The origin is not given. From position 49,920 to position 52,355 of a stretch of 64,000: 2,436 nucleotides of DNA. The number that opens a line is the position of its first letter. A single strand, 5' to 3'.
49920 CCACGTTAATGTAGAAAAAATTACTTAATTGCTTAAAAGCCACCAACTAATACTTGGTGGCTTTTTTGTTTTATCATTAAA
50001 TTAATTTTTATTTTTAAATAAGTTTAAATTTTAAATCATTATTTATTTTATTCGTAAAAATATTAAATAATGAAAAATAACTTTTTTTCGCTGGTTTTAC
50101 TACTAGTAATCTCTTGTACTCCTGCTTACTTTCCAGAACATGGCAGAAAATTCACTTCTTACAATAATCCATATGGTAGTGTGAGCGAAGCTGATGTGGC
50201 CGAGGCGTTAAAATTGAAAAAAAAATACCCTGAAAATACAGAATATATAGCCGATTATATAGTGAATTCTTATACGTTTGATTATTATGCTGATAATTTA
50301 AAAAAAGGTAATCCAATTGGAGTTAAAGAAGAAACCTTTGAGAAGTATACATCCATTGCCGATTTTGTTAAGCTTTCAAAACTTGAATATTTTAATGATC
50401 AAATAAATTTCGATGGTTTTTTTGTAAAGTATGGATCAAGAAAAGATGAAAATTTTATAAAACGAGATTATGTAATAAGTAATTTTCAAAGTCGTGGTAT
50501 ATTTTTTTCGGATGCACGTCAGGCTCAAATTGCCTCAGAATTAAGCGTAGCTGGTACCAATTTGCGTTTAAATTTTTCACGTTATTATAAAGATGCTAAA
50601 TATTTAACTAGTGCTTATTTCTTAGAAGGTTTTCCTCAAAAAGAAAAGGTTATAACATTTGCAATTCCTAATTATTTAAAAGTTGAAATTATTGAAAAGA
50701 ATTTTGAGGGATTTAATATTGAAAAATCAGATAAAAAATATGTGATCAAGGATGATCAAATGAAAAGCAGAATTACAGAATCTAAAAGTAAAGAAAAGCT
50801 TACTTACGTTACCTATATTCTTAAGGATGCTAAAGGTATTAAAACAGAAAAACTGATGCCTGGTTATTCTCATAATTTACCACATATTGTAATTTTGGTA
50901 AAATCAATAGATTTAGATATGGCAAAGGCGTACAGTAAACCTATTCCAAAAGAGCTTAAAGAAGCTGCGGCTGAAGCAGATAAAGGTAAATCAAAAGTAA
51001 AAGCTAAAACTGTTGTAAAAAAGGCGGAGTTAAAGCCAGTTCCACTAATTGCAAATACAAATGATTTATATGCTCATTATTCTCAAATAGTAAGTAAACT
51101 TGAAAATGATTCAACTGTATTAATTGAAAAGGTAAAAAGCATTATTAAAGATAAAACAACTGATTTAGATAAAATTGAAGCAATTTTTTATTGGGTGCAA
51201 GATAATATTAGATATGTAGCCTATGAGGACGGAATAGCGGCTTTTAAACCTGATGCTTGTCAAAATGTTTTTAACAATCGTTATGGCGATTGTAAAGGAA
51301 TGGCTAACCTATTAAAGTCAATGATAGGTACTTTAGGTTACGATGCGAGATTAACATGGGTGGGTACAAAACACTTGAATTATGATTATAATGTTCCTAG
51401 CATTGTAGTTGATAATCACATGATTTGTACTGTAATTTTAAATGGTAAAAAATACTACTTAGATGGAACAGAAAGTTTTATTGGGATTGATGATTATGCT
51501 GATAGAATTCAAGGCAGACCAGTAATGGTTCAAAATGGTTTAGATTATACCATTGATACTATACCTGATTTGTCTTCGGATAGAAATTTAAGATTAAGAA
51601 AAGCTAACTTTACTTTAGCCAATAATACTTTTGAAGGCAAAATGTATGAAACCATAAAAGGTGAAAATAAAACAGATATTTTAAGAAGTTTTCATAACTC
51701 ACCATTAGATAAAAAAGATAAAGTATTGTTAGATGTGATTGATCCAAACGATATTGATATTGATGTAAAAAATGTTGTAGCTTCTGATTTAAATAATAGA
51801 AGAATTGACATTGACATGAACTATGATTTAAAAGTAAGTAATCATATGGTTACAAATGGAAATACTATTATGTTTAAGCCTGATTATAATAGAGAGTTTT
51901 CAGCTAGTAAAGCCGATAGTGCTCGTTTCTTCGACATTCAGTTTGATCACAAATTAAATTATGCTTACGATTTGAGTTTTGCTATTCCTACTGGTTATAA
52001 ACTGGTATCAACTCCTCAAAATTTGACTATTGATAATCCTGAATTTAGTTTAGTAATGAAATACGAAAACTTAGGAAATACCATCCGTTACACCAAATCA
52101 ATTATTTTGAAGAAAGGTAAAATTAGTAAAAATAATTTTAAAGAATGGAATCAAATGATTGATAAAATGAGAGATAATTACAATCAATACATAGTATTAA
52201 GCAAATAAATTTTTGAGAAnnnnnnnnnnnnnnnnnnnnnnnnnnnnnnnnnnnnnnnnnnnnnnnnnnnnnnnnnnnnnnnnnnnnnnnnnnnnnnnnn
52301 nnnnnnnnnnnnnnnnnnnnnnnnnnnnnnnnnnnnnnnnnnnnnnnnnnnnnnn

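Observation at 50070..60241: Tandemly duplicated three-gene cell-surface module: TGase-like lipoprotein, degenerate TGase-like partner and small outer-membrane barrel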

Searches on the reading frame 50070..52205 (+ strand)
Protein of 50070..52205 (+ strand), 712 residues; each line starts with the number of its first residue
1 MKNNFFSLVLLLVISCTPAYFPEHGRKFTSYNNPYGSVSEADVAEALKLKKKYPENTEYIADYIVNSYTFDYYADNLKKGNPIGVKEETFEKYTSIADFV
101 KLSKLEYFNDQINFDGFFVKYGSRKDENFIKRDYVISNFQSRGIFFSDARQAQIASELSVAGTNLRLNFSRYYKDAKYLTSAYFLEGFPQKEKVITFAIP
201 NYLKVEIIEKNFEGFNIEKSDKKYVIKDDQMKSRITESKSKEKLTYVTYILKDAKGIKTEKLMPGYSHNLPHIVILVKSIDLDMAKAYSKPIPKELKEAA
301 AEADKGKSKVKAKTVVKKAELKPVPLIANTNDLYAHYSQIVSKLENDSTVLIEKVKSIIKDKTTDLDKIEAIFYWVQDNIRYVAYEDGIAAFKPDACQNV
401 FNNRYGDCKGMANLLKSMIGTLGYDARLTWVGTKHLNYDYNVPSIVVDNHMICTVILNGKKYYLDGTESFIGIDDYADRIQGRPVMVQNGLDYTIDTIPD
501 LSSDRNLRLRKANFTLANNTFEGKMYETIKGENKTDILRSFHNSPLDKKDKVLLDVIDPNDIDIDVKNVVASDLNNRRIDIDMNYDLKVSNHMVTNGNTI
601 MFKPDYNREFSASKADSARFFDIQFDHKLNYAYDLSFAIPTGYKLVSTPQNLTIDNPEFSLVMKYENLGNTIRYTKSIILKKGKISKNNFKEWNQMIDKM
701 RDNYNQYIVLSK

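Call 6: search_protein_families(library=pfam, proteins=[window:50070-52205:+], max_evalue=1)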
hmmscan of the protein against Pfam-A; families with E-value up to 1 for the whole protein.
window:50070-52205:+ (712 aa): 3 families
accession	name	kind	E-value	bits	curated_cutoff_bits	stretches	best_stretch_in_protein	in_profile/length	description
PF01841.26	Transglut_core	-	1.2e-09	38.9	23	1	355-433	4-79/108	Transglutaminase-like superfamily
PF12970.12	DUF3858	-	1.2e-06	29.1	27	1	617-708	23-114/116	Domain of Unknown Function with PDB structure (DUF3858)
PF24039.1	DUF7348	-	0.13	13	27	0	211-240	18-48/70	Domain of unknown function (DUF7348)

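Call 8: search_protein_families(library=ncbifam, proteins=[window:50070-52205:+], max_evalue=1)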
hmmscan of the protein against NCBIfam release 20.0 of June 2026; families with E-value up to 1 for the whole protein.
window:50070-52205:+ (712 aa): 0 families

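Call 9: search_solved_structures(query=window:50070-52205:+, max_evalue=1, show_alignments=2)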
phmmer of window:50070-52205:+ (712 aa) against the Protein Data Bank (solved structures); distinct sequences matched with E-value up to 1: 0.

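Call 12: find_homologous_proteins(query=window:50070-52205:+)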
Query window:50070-52205:+ (712 aa): 2461 proteins with E <= 0.001 among 8000 candidates; the best 120 are listed.
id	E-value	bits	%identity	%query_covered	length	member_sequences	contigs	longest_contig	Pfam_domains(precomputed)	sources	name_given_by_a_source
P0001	0.0e+0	1592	100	100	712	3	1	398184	PF01841.26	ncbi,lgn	-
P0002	0.0e+0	1397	86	100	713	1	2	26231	PF01841.26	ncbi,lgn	ncbi:MAG: transglutaminase domain-containing protein [Candidatus Methylacidiphilales bacterium]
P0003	0.0e+0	1191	73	99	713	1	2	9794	PF01841.26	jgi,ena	jgi:hypothetical protein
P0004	0.0e+0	1137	70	99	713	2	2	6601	PF01841.26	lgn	-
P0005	0.0e+0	1115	69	99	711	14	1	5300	PF01841.26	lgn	-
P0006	0.0e+0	1095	68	100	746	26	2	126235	PF01841.26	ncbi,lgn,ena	-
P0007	8.3e-273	925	59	100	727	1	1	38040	PF01841.26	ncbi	ncbi:MAG: transglutaminase-like domain-containing protein [Bacteroidia bacterium]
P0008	6.2e-263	892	54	100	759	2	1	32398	PF01841.26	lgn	-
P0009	8.7e-263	892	54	100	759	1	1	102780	PF01841.26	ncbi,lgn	-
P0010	4.9e-210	717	46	99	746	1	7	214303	PF01841.26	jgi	jgi:hypothetical protein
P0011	2.1e-207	709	47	96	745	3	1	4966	PF01841.26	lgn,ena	-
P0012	1.6e-205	702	47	97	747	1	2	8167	PF01841.26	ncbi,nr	ncbi:MAG: hypothetical protein KA802_18515 [Saprospiraceae bacterium]|nr:hypothetical protein [Sapro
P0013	3.5e-205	701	47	96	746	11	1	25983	PF01841.26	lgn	-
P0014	9.6e-205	700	47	96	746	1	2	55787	PF01841.26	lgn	-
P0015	1.7e-196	673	45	95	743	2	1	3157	PF01841.26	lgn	-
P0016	7.9e-195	667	45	99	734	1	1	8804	PF01841.26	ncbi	ncbi:MAG: transglutaminase domain-containing protein [Bacteroidia bacterium]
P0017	4.3e-191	655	44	96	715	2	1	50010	PF01841.26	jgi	jgi:hypothetical protein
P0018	9.7e-184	630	42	99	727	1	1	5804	PF01841.26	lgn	-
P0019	1.2e-177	610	42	99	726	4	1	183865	PF12970.13,PF01841.26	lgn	-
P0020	1.1e-173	597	42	96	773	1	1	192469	PF01841.26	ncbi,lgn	-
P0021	2.2e-173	596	43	94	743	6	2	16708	PF01841.26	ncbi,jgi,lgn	ncbi:MAG: transglutaminase domain-containing protein [Bacteroidota bacterium]|jgi:hypothetical prote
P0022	1.0e-171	591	42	99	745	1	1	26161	PF01841.26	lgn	-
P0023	2.1e-170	586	42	98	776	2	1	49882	PF01841.26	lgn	-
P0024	2.0e-168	580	41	99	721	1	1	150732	PF01841.26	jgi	jgi:hypothetical protein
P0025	4.6e-168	579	41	98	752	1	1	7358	PF01841.26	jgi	jgi:hypothetical protein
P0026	1.2e-167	577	40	99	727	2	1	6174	PF01841.26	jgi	jgi:hypothetical protein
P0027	3.0e-162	559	41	95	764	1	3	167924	PF01841.26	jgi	jgi:hypothetical protein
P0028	5.8e-160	552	39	99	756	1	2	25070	PF01841.26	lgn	-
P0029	1.2e-159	551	45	78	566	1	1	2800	PF01841.26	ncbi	-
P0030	1.7e-158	547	41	94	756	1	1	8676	PF01841.26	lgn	-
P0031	7.2e-157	542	41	95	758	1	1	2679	PF01841.26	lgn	-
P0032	1.7e-129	451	34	99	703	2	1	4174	PF01841.26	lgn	-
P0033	4.5e-128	447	37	88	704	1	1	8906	PF01841.26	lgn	-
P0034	1.2e-127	445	37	87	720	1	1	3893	PF01841.26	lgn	-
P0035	2.8e-127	444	36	87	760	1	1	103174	PF01841.26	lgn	-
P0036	8.1e-124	432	34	99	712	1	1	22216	PF01841.26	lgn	-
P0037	2.3e-123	431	34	99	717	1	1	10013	PF01841.26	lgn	-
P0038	4.4e-123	430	35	89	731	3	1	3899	PF01841.26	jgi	-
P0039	1.2e-122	429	36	89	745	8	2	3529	PF01841.26,PF04473.19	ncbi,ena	-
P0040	1.3e-122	429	34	100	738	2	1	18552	PF01841.26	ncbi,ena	-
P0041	2.7e-122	427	39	80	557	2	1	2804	PF01841.26,PF04473.19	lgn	-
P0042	4.9e-122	427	34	88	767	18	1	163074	PF01841.26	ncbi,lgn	-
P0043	1.3e-121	425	35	88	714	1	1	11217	PF12969.13,PF01841.26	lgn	-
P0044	1.7e-121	425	34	90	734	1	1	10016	PF12969.13,PF01841.26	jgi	jgi:transglutaminase-like putative cysteine protease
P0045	1.1e-120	422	35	85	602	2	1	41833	PF01841.26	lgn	-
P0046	6.5e-120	420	36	88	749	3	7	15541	PF01841.26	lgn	-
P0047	1.3e-119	419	34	95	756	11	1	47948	PF01841.26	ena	-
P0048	3.3e-119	417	34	90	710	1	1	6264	PF01841.26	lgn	-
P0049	1.7e-118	415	32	95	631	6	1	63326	PF01841.26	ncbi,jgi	jgi:hypothetical protein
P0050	7.3e-118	413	35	87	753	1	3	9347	PF01841.26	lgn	-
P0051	7.7e-118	413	37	83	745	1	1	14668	PF01841.26,PF04473.19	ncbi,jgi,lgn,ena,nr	ncbi:MAG TPA: transglutaminase domain-containing protein [Bacteroidia bacterium]|nr:transglutaminase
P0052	1.3e-117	412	35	85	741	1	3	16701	PF01841.26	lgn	-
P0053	2.3e-117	411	34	95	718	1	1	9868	PF01841.26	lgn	-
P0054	2.4e-117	411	38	81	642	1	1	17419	PF01841.26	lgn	-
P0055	2.9e-117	411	35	100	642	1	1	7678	PF01841.26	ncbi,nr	ncbi:MAG: DUF3858 domain-containing protein [Cytophagaceae bacterium]|nr:DUF3858 domain-containing p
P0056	5.0e-117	410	37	87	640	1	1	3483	PF12969.13,PF01841.26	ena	-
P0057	5.3e-117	410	35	85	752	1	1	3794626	PF01841.26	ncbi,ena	-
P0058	5.5e-117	410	35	94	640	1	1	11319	PF01841.26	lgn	-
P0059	5.8e-117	410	37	81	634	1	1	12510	PF01841.26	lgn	-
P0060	7.8e-117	409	33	95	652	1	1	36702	PF01841.26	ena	-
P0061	7.9e-117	409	35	95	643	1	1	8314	PF01841.26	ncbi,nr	ncbi:MAG: transglutaminase domain-containing protein [Flavobacteriales bacterium]|nr:transglutaminas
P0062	2.6e-116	408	36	89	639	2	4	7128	PF12969.13,PF01841.26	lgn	-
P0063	3.5e-116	407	35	94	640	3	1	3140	PF01841.26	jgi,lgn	jgi:hypothetical protein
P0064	3.6e-116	407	35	94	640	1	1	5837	PF12969.13,PF01841.26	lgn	-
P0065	4.0e-116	407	36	87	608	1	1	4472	PF01841.26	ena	-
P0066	5.7e-116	407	37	87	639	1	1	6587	PF01841.26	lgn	-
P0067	6.3e-116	406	35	93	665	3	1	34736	PF01841.26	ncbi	-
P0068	7.2e-116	406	35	89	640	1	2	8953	PF12969.13,PF01841.26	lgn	-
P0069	8.3e-116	406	36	87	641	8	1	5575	PF01841.26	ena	-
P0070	9.3e-116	406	36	94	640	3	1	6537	PF12969.13,PF01841.26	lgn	-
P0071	9.9e-116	406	36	89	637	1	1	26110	PF01841.26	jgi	jgi:transglutaminase-like putative cysteine protease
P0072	1.0e-115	406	35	95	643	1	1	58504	PF01841.26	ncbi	-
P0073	1.0e-115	406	34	99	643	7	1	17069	PF12969.13,PF01841.26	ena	-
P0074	1.5e-115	405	36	89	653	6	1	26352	PF12969.13,PF01841.26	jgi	jgi:Transglutaminase-like superfamily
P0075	1.7e-115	405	34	99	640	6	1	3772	PF01841.26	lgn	-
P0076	1.8e-115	405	32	95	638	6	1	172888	PF01841.26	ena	-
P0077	2.0e-115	405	36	89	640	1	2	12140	PF01841.26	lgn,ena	-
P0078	2.4e-115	404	36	95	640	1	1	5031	PF01841.26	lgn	-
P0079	2.5e-115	404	34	100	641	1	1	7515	PF12969.13,PF01841.26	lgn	-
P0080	2.5e-115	404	35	95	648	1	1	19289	PF01841.26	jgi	jgi:hypothetical protein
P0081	2.8e-115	404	36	94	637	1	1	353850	PF12969.13,PF01841.26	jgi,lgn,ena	-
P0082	3.5e-115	404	36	89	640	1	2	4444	PF01841.26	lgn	-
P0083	4.1e-115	404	36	89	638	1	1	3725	PF01841.26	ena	-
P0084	5.4e-115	403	36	89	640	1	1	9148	PF01841.26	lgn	-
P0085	5.4e-115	403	36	89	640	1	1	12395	PF01841.26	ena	-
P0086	5.6e-115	403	36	87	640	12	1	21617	PF01841.26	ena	-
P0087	5.7e-115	403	34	95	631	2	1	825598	PF01841.26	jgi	jgi:transglutaminase-like putative cysteine protease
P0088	6.0e-115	403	35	94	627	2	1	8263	PF12969.13,PF01841.26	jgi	jgi:transglutaminase-like putative cysteine protease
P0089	6.1e-115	403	35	94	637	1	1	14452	PF01841.26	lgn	-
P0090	8.1e-115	403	36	89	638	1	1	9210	PF01841.26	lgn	-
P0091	1.0e-114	402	36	87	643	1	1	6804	PF01841.26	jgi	jgi:hypothetical protein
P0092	1.1e-114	402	34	95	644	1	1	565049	PF01841.26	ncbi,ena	-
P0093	1.1e-114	402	36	95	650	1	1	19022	PF01841.26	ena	-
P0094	1.1e-114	402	35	87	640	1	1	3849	PF01841.26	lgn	-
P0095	1.3e-114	402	37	87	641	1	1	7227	PF12969.13,PF01841.26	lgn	-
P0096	1.7e-114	402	35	87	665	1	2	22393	PF01841.26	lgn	-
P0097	1.9e-114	401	36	95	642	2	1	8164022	PF12969.13,PF01841.26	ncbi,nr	ncbi:MAG: transglutaminase domain-containing protein [Bacteroidia bacterium]|nr:transglutaminase dom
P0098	1.9e-114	401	38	81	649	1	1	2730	PF01841.26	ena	-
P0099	2.0e-114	401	34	100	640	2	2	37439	PF01841.26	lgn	-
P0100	2.0e-114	401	34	100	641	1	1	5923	PF12969.13,PF01841.26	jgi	jgi:hypothetical protein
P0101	2.3e-114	401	36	89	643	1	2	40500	PF12969.13,PF01841.26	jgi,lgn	-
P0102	3.6e-114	401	37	81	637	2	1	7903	PF01841.26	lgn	-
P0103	4.9e-114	400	37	87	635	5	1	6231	PF01841.26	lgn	-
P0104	5.8e-114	400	35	94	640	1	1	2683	PF01841.26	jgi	jgi:transglutaminase-like putative cysteine protease/translation elongation factor EF-1beta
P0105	6.8e-114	400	34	94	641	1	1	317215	PF01841.26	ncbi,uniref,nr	ncbi:transglutaminase family protein [Mangrovimonas sp. TPBH4]|uniref:transglutaminase-like domain-c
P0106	7.2e-114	400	37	82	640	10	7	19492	PF01841.26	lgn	-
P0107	7.6e-114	399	35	89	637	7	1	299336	PF01841.26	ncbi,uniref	ncbi:transglutaminase-like domain-containing protein [Flavobacterium suzhouense]|uniref:Transglutami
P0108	1.1e-113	399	34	95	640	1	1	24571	PF01841.26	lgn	-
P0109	1.4e-113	399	39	81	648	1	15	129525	PF01841.26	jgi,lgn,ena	-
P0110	1.4e-113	399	35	95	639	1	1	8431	PF01841.26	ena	-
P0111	1.6e-113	398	35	87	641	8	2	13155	PF01841.26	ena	-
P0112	1.7e-113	398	35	81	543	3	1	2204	PF01841.26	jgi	jgi:transglutaminase-like putative cysteine protease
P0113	2.2e-113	398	34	99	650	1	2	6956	PF01841.26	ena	-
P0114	2.3e-113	398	35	94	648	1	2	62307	PF01841.26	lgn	-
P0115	2.7e-113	398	36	84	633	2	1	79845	PF01841.26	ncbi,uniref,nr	ncbi:transglutaminase family protein [uncultured Microscilla sp.]|uniref:transglutaminase-like domai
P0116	2.8e-113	398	34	95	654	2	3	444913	PF01841.26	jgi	jgi:hypothetical protein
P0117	2.9e-113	398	34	94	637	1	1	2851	PF01841.26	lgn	-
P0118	3.0e-113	398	37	80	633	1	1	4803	PF01841.26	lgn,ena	-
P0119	3.6e-113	397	36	87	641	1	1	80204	PF01841.26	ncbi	ncbi:MAG: transglutaminase domain-containing protein [Ferruginibacter sp.]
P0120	3.8e-113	397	34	93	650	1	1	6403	PF01841.26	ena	-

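Call 13: find_encoding_contigs(protein=P0105, flank=7000, max_places=2)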
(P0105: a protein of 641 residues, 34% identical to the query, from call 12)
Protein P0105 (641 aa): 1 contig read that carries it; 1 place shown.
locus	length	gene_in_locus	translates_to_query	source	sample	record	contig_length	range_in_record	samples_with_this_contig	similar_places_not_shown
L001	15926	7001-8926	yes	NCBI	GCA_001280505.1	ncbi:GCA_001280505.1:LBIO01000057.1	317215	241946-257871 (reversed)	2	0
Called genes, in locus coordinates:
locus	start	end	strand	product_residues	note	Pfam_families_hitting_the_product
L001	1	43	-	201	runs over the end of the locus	PF03458:Gly_transporter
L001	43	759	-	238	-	PF06271:RDD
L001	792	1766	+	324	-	PF28475:DUF8413, PF01944:SpoIIM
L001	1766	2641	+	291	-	-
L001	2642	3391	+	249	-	PF13559:DUF4129 (weak)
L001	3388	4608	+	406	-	PF14258:DUF4350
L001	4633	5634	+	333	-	PF00493:MCM (faint), PF20030:bpMoxR, PF00004:AAA (weak), PF07726:AAA_3, PF07728:AAA_5, PF17863:AAA_lid_2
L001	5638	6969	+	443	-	PF01882:DUF58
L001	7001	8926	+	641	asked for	PF01841:Transglut_core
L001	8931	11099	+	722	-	-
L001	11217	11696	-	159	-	PF00210:Ferritin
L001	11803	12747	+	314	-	PF00126:HTH_1, PF03466:LysR_substrate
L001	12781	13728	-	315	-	-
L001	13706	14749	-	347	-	PF03150:CCP_MauG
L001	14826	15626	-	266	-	PF20243:MbnP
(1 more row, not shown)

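Call 14: find_encoding_contigs(protein=P0009, flank=9000, max_places=2)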
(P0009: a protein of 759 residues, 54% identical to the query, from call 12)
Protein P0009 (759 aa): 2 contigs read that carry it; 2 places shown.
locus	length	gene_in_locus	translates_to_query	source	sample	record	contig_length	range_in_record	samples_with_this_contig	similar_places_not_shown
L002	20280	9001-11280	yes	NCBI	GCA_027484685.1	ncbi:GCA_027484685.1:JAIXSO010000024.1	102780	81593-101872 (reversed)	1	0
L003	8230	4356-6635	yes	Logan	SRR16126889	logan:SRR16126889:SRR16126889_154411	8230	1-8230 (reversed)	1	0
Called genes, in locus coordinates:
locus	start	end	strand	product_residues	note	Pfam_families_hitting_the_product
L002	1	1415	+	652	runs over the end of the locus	PF04551:GcpE, PF26540:GcpE_C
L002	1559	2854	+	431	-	PF18962:Por_Secre_tail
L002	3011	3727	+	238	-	PF20772:TACO1_YebC_N, PF01709:Transcrip_reg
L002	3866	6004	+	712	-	PF01841:Transglut_core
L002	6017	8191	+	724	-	PF12969:DUF3857 (weak)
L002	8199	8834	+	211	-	-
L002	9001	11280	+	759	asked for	PF01841:Transglut_core (weak)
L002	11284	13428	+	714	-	-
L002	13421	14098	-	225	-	PF00483:NTP_transferase (weak), PF01128:IspD, PF12804:NTP_transf_3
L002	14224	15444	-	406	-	PF08442:ATP-grasp_2, PF24948:Citrate_synth_N, PF00549:Ligase_CoA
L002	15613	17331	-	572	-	PF12984:DUF3868 (faint), PF13181:TPR_8 (faint), PF13431:TPR_17 (faint), PF00515:TPR_1 (faint), PF07719:TPR_2 (faint), PF13424:TPR_12 (weak), PF13432:TPR_16 (weak), PF14559:TPR_19 (weak)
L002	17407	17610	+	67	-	-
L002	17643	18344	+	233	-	PF00005:ABC_tran, PF02463:SMC_N (faint), PF13304:AAA_21 (weak)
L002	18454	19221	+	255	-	PF00561:Abhydrolase_1, PF00975:Thioesterase, PF07819:PGAP1 (weak), PF12146:Hydrolase_4, PF12697:Abhydrolase_6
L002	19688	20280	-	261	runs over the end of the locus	PF07661:MORN_2 (faint)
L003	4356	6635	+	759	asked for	PF01841:Transglut_core (weak)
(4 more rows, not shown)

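Call 15: find_encoding_contigs(protein=P0010, flank=9000, max_places=2)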
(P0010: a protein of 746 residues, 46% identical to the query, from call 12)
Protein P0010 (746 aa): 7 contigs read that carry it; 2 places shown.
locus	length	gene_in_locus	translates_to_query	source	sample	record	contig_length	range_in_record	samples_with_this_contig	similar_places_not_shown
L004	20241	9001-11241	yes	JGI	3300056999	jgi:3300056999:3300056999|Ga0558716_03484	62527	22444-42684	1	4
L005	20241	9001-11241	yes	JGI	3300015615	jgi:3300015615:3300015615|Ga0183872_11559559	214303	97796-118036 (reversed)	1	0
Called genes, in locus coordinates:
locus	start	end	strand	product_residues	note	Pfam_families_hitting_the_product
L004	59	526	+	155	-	PF08281:Sigma70_r4_2, PF00196:GerE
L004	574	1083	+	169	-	PF13858:DUF4199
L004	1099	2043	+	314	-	PF18962:Por_Secre_tail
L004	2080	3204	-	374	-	-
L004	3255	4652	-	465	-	PF00324:AA_permease, PF13520:AA_permease_2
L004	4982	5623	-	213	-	-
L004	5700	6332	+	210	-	PF02230:Abhydrolase_2, PF03959:FSH1 (weak)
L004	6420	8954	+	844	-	PF04231:Endonuclease_1, PF18962:Por_Secre_tail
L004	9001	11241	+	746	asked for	PF01841:Transglut_core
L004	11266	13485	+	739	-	PF12969:DUF3857 (weak)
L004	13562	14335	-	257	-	PF13489:Methyltransf_23, PF01209:Ubie_methyltran, PF13847:Methyltransf_31, PF08241:Methyltransf_11, PF08242:Methyltransf_12, PF13649:Methyltransf_25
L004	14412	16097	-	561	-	PF17802:SpaA (faint), PF00801:PKD, PF13620:CarboxypepD_reg (faint), PF18911:PKD_4, PF18962:Por_Secre_tail (weak)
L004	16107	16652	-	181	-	PF04542:Sigma70_r2, PF08281:Sigma70_r4_2, PF04545:Sigma70_r4 (weak)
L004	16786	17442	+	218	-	PF09365:DUF2461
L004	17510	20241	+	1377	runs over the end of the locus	PF19081:Ig_7 (faint), PF19408:PKD_6, PF00801:PKD, PF18911:PKD_4, PF13585:CHU_C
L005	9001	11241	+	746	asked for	PF01841:Transglut_core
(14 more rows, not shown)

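Call 22: find_encoding_contigs(protein=P0002, flank=10000, max_places=1)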
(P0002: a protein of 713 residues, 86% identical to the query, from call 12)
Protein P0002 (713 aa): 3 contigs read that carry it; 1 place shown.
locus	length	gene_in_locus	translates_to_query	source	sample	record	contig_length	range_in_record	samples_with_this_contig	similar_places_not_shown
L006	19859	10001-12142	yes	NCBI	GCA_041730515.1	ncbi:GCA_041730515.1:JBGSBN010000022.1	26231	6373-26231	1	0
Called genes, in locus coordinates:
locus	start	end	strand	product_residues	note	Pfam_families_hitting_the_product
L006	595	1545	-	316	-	PF01713:Smr (weak)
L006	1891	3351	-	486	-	PF00089:Trypsin, PF10459:Peptidase_S46 (faint), PF13365:Trypsin_2, PF00595:PDZ, PF13180:PDZ_2, PF17820:PDZ_6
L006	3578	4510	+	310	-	-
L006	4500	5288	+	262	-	PF01678:DAP_epimerase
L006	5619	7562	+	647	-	PF04551:GcpE, PF26540:GcpE_C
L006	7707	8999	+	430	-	PF18962:Por_Secre_tail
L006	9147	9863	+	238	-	PF20772:TACO1_YebC_N, PF01709:Transcrip_reg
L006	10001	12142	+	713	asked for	PF01841:Transglut_core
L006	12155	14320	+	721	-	-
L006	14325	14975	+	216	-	-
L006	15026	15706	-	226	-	PF00483:NTP_transferase, PF01128:IspD, PF12804:NTP_transf_3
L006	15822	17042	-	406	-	PF08442:ATP-grasp_2, PF24948:Citrate_synth_N, PF00549:Ligase_CoA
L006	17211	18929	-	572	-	PF12984:DUF3868 (weak), PF13181:TPR_8 (faint), PF00515:TPR_1 (faint), PF07719:TPR_2 (faint), PF13424:TPR_12 (weak), PF13431:TPR_17 (faint), PF13432:TPR_16 (weak), PF14559:TPR_19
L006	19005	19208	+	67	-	-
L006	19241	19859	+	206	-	PF00005:ABC_tran, PF13304:AAA_21 (faint)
